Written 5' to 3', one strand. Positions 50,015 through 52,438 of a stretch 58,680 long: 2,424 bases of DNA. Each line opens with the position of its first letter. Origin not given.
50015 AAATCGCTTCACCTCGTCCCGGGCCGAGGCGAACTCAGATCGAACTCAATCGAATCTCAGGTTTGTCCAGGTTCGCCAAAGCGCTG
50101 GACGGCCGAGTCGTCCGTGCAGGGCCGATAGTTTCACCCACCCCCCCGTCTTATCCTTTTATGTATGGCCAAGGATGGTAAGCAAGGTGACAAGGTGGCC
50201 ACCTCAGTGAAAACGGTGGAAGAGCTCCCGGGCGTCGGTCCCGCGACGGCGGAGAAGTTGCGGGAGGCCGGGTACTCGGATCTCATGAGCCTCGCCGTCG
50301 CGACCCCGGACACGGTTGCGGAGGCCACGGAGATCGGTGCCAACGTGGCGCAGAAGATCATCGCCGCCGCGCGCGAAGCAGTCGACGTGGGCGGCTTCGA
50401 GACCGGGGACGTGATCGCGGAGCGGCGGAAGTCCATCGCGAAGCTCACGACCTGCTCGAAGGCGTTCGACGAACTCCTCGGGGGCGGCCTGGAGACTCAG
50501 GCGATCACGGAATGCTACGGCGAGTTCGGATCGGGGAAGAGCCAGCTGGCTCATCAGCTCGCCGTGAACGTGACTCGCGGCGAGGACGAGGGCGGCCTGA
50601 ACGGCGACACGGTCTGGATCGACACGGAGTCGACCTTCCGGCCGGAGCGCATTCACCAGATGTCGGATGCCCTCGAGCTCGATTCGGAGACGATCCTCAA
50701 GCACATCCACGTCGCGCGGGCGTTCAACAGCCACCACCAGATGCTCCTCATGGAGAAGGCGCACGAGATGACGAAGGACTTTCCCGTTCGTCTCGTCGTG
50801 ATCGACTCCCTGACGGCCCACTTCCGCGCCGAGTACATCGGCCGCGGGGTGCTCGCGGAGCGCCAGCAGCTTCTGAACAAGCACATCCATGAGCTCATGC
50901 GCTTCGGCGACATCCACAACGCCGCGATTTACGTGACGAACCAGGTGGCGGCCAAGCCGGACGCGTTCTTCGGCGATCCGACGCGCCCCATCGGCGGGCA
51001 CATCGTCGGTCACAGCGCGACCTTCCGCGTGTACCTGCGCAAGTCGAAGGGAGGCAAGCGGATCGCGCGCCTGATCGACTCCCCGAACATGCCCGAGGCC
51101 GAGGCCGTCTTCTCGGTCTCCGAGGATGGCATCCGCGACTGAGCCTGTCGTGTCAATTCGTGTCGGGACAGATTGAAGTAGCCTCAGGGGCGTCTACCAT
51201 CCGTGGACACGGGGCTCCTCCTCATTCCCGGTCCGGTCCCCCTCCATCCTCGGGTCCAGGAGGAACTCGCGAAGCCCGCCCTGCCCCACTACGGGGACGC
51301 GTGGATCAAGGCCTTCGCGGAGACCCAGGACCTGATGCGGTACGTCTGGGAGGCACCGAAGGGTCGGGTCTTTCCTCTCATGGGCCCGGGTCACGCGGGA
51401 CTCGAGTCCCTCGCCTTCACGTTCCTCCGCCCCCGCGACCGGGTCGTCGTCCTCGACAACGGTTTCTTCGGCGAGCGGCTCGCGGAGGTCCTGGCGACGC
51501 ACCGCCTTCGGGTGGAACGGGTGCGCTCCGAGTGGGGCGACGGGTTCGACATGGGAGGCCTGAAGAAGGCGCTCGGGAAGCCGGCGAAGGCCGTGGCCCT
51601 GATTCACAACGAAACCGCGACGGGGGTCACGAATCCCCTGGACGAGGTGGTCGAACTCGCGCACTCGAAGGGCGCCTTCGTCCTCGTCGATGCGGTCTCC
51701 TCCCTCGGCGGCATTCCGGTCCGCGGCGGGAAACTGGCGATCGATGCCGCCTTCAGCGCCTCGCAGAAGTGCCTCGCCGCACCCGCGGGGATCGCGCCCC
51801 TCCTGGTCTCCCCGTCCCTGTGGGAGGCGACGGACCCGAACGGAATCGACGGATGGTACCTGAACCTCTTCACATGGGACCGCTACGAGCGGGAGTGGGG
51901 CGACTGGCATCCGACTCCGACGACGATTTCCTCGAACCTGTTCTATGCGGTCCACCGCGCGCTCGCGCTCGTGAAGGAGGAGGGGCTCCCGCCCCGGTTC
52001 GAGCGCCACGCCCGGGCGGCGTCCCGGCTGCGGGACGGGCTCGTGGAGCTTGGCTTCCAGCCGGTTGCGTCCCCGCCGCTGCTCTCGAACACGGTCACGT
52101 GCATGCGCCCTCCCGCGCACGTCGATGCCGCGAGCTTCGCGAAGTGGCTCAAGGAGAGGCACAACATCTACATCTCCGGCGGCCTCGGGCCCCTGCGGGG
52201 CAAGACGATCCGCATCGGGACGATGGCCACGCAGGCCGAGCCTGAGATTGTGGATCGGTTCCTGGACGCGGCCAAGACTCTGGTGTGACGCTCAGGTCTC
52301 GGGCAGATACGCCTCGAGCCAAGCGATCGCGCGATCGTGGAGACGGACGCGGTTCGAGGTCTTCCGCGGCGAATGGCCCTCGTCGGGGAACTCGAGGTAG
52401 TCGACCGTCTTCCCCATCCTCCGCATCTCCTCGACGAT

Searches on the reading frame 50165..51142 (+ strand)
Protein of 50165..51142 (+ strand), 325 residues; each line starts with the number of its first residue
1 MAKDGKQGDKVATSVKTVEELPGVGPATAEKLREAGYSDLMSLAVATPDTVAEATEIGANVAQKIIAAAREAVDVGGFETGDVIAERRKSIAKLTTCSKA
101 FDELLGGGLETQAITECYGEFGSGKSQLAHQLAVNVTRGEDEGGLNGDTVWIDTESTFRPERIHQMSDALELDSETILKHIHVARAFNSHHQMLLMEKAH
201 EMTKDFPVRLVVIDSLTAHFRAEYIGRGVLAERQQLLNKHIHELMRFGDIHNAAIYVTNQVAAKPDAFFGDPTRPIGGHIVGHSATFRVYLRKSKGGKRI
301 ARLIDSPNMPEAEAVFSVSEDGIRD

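Call 5: search_protein_families(library=pfam, proteins=[window:50165-51142:+], max_evalue=0.01)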
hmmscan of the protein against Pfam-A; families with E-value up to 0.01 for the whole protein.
window:50165-51142:+ (325 aa): 9 families
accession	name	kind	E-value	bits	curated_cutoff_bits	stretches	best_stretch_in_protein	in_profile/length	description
PF08423.17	Rad51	-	5.7e-86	288.2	22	1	87-325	1-243/244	Rad51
PF14520.12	HHH_5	-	3.6e-12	47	27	1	17-71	3-57/57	Helix-hairpin-helix domain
PF13481.12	AAA_25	-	2.4e-09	37.6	27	1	103-222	24-158/195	AAA domain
PF00154.27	RecA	-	3.7e-08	33.6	27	1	86-296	25-223/262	recA bacterial DNA recombination protein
PF06745.19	ATPase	-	1.8e-07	31.2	26.6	1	98-219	5-131/231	KaiC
PF12826.13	HHH_2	-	0.0001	22.8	27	1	22-66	9-52/64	Helix-hairpin-helix motif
PF11731.14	Cdd1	-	0.00026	21.6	25.5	1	14-55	4-45/86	Pathogenicity locus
PF00633.29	HHH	-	0.0011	19.1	24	1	11-34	6-29/30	Helix-hairpin-helix motif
PF10391.15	DNA_pol_lambd_f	-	0.0035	17.6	29.8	1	22-58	7-43/51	Fingers domain of DNA polymerase lambda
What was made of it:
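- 50165..51142 (+): Right flank: RadA recombinase. Pfam Rad51 E 5.7e-86 plus HHH_5 (call 5).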

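Call 8: find_related_loci(query=window:50165-51142:+, collection=genome_contigs, flank=6000)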
Query window:50165-51142:+ (325 aa) in genome_contigs; peptide patterns used: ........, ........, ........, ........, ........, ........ (x = any residue, [..] = any of these).
224 stretches matched a pattern; 92 encode a relative of the query (tblastn E <= 1e-3); the best 80 are kept; 80 distinct loci.
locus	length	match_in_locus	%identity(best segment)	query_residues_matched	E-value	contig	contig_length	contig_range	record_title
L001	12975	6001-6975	95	1-325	0e+0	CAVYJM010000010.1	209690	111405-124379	MAG: uncultured Thermoplasmata archaeon isolate MFD01299.bin.2.33 genome assembly, contig: contig_2179, whole genome sho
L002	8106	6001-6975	93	1-325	0e+0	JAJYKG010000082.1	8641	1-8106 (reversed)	MAG: Thermoplasmata archaeon isolate DBS2-1.bin2 NODE_16138_length_8641_cov_1.285177, whole genome shotgun sequence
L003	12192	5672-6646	86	1-325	0e+0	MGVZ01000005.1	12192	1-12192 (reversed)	MAG: Euryarchaeota archaeon RBG_16_67_27 RBG_16_scaffold_11542, whole genome shotgun sequence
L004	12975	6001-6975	86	1-325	0e+0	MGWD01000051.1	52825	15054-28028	MAG: Euryarchaeota archaeon RBG_19FT_COMBO_69_17 rbg_19ft_combo_scaffold_70, whole genome shotgun sequence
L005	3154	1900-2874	85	1-325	0e+0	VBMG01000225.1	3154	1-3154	MAG: Methanobacteriota archaeon isolate EA_17 14_0929_05_40cm_scaffold_97002, whole genome shotgun sequence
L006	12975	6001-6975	85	1-325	0e+0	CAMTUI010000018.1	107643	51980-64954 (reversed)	MAG: Euryarchaeota archaeon isolate G01_MAG_00007 genome assembly, contig: G01_MAG_00007_000000000003, whole genome shot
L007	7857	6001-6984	85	1-325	0e+0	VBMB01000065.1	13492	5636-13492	MAG: Methanobacteriota archaeon isolate EA_12 14_1009_12_30cm_scaffold_2206, whole genome shotgun sequence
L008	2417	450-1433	84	1-325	0e+0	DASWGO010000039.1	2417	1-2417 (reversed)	MAG TPA_asm: Thermoplasmata archaeon isolate SMAG_U2818 k141_2431244, whole genome shotgun sequence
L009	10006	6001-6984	84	1-325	0e+0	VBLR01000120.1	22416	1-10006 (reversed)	MAG: Methanobacteriota archaeon isolate EA_2 14_0903_05_30cm_scaffold_654, whole genome shotgun sequence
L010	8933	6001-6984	84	1-325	0e+0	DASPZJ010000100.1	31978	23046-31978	MAG TPA_asm: Thermoplasmata archaeon isolate SMAG_U11616 k141_1284547, whole genome shotgun sequence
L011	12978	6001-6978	85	1-325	0e+0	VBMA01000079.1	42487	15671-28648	MAG: Methanobacteriota archaeon isolate EA_11 14_0903_13_40cm_scaffold_440, whole genome shotgun sequence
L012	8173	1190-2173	84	1-325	0e+0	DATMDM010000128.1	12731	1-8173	MAG TPA_asm: Thermoplasmata archaeon isolate SMAG_U13408 k141_1526689, whole genome shotgun sequence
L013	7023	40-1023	84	1-325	0e+0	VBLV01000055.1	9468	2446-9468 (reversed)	MAG: Methanobacteriota archaeon isolate EA_6 14_0903_13_40cm_scaffold_5601, whole genome shotgun sequence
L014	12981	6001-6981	83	1-325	0e+0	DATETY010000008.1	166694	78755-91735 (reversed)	MAG TPA_asm: Thermoplasmata archaeon isolate SMAG_U8327 k141_2391711, whole genome shotgun sequence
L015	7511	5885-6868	85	1-325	0e+0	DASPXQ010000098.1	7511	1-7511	MAG TPA_asm: Thermoplasmata archaeon isolate SMAG_U11571 k141_1143679, whole genome shotgun sequence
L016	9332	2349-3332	83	1-325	0e+0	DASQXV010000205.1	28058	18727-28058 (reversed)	MAG TPA_asm: Thermoplasmata archaeon isolate SMAG_U11048 k141_400153, whole genome shotgun sequence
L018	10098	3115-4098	84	1-325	0e+0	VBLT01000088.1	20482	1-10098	MAG: Methanobacteriota archaeon isolate EA_4 14_0903_12_30cm_scaffold_2906, whole genome shotgun sequence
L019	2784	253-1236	84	1-325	0e+0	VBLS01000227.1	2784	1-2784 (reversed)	MAG: Methanobacteriota archaeon isolate EA_3 14_0903_13_40cm_scaffold_53009, whole genome shotgun sequence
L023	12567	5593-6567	80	1-325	6e-180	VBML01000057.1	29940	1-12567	MAG: Methanobacteriota archaeon isolate EA_22 14_0929_05_40cm_scaffold_649, whole genome shotgun sequence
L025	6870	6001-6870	83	1-287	2e-165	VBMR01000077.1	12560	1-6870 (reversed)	MAG: Methanobacteriota archaeon isolate EA_28 14_0927_05_20cm_scaffold_3417, whole genome shotgun sequence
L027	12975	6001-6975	82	1-325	0e+0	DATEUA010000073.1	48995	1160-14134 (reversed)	MAG TPA_asm: Thermoplasmata archaeon isolate SMAG_U8329 k141_2701282, whole genome shotgun sequence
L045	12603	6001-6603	89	125-325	2e-123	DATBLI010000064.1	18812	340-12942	MAG TPA_asm: Thermoplasmata archaeon isolate SMAG_U3968 k141_487628, whole genome shotgun sequence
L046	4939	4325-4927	90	125-325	8e-124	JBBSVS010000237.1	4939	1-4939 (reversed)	MAG: Thermoplasmatota archaeon isolate H43-bin133_1 H43_bin133_1_000000000237, whole genome shotgun sequence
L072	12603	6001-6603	87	125-325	2e-113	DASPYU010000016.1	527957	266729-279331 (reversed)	MAG TPA_asm: Thermoplasmata archaeon isolate SMAG_U11601 k141_57208, whole genome shotgun sequence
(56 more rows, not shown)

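Call 48: search_protein_families(library=pfam, proteins=[L002:2660-3874:-, L002:3867-4505:-, L002:4510-5973:-, L003:4696-5556:-, L007:2560-2895:-, L007:2909-3667:-, L007:4150-4593:-, L007:4754-5914:+, L010:3618-5852:+, L011:4636-5325:-], max_evalue=0.001)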
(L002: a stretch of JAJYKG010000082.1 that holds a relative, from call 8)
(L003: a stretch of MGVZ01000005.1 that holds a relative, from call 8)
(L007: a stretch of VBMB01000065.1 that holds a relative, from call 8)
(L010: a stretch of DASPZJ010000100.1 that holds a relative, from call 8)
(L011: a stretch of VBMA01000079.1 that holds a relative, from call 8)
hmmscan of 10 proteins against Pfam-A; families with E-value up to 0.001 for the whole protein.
L002:2660-3874:- (404 aa): 4 families
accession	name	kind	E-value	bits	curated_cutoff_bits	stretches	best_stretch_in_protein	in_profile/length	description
PF13631.11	Cytochrom_B_N_2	-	6.5e-34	117.7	27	1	102-270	1-165/169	Cytochrome b(N-terminal)/b6/petB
PF00033.24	Cytochrome_B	-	1.5e-31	110.2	27.2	1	41-219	10-187/189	Cytochrome b/b6/petB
PF00032.22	Cytochrom_B_C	-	8.7e-13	48.8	20.7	1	286-367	12-89/102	Cytochrome b(C-terminal)/b6/petD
PF14358.11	DUF4405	-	1.4e-05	25.9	26.7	1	46-113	1-63/66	Domain of unknown function (DUF4405)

L002:3867-4505:- (212 aa): 1 family
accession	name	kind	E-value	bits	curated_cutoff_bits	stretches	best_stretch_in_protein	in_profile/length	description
PF00355.32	Rieske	-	0.00097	19.5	20.3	0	103-168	34-85/88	Rieske [2Fe-2S] domain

L002:4510-5973:- (487 aa): 1 family
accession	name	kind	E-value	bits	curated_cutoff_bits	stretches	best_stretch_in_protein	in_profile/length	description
PF09459.16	EB_dh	-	3.6e-19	70.2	33.3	1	134-385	1-232/236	Ethylbenzene dehydrogenase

L003:4696-5556:- (286 aa): 2 families
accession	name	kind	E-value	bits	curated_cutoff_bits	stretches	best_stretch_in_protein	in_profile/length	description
PF01569.27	PAP2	-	5.9e-22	78.3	27.2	1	53-161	3-127/130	PAP2 superfamily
PF14378.12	PAP2_3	-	2.7e-06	27.8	27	1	70-151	105-187/190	PAP2 superfamily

L007:2560-2895:- (111 aa): 2 families
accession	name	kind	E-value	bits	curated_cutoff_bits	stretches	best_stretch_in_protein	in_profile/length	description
PF13601.12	HTH_34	-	2.3e-16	60.2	27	1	15-93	2-80/80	Winged helix DNA-binding domain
PF01022.26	HTH_5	-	0.0009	19.5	22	0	14-58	3-46/47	Bacterial regulatory protein, arsR family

L007:2909-3667:- (252 aa): 0 families

L007:4150-4593:- (147 aa): 1 family
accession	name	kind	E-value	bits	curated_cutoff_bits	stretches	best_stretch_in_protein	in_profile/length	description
PF01638.23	HxlR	-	1.2e-19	70.4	20.8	1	28-117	1-89/91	HxlR-like helix-turn-helix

L007:4754-5914:+ (386 aa): 1 family
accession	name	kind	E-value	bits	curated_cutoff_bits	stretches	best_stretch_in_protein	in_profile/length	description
PF06224.18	AlkZ-like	-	1.8e-64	218.9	25.9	1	38-375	1-329/329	DNA glycosylase AlkZ-like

L010:3618-5852:+ (744 aa): 13 families
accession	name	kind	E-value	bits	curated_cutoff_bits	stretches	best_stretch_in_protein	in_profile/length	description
PF18911.6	PKD_4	-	2.7e-111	364.3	27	6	535-613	6-85/85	PKD domain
PF00801.26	PKD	-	2.3e-81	268.3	23.5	6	271-335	13-75/80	PKD domain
PF22352.2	K319L-like_PKD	-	3.7e-33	113.8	27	4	87-161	6-84/84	K319L-like, PKD domain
PF02010.21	REJ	-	3.8e-10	39.4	25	0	419-484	57-129/452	REJ domain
PF13620.12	CarboxypepD_reg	-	3.4e-09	37.3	32.3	1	621-679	6-64/82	Carboxypeptidase regulatory-like domain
PF18981.6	InlK_D3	-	1.5e-06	28.6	25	0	224-246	46-68/75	Internalin K domain (D3/D4)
PF21027.3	Sde0182_C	-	7.8e-06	26.8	27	0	462-482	2-22/83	Cellulose-binding protein Sde0182, C-terminal domain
PF16967.11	TcfC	-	2.4e-05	24.3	29.4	0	588-612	43-67/68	E-set like domain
PF05345.18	He_PIG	-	2.5e-05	25.1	24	0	315-341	69-95/96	Putative Ig domain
PF15418.12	DUF4625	-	3.5e-05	24.6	27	0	316-341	105-130/131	Domain of unknown function (DUF4625)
PF13715.12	CarbopepD_reg_2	-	0.0008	19.8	32.2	0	621-680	5-61/88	CarboxypepD_reg-like domain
PF14347.11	DUF4399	-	0.00092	20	28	0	576-613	48-88/91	Domain of unknown function (DUF4399)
PF16407.11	PKD_2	-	0.00098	19.9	39.2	0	108-162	49-109/157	PKD-like family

L011:4636-5325:- (229 aa): 1 family
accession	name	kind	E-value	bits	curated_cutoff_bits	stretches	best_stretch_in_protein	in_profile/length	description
PF14329.11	DUF4386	-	1.7e-06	28.5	27.6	1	22-220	9-201/210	Domain of unknown function (DUF4386)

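Call 49: search_protein_families(library=pfam, proteins=[L011:5392-5973:-, L014:5154-5936:+, L072:3380-3961:+, L023:2961-3785:-], max_evalue=0.001)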
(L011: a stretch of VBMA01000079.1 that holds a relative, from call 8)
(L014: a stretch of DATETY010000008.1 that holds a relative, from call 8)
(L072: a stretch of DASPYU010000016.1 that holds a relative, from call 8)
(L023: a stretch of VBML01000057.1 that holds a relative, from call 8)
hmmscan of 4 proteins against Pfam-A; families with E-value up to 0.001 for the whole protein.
L011:5392-5973:- (193 aa): 1 family
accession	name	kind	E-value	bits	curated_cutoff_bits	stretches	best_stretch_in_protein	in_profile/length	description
PF01638.23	HxlR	-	2.6e-20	72.5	20.8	1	74-163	1-89/91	HxlR-like helix-turn-helix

L014:5154-5936:+ (260 aa): 1 family
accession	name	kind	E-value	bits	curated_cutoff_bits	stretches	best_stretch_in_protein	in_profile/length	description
PF01638.23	HxlR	-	2.4e-10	40.6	20.8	1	147-218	2-72/91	HxlR-like helix-turn-helix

L072:3380-3961:+ (193 aa): 3 families
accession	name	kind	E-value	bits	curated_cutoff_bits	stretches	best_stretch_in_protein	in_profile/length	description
PF01638.23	HxlR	-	6.8e-10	39.1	20.8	1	82-151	4-72/91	HxlR-like helix-turn-helix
PF13601.12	HTH_34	-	2.9e-06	27.8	27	1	87-149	4-66/80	Winged helix DNA-binding domain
PF01047.28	MarR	-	0.00018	21.8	24.6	1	86-131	6-50/59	MarR family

L023:2961-3785:- (274 aa): 0 families
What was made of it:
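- Other cargo at this site includes stress or DNA-damage-related genes: HxlR regulators and an AlkZ-like glycosylase (calls 48, 49).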

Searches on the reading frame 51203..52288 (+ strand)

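Call 5: search_protein_families(library=pfam, proteins=[window:51203-52288:+], max_evalue=0.01)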
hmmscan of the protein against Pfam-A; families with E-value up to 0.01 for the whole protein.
window:51203-52288:+ (361 aa): 2 families
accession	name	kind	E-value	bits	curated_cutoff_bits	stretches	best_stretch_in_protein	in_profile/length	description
PF00266.25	Aminotran_5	-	6.7e-24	85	21.5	1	28-328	35-339/371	Aminotransferase class-V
PF00155.27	Aminotran_1_2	-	2.7e-09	37.1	19.7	1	57-164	68-186/361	Aminotransferase class I and II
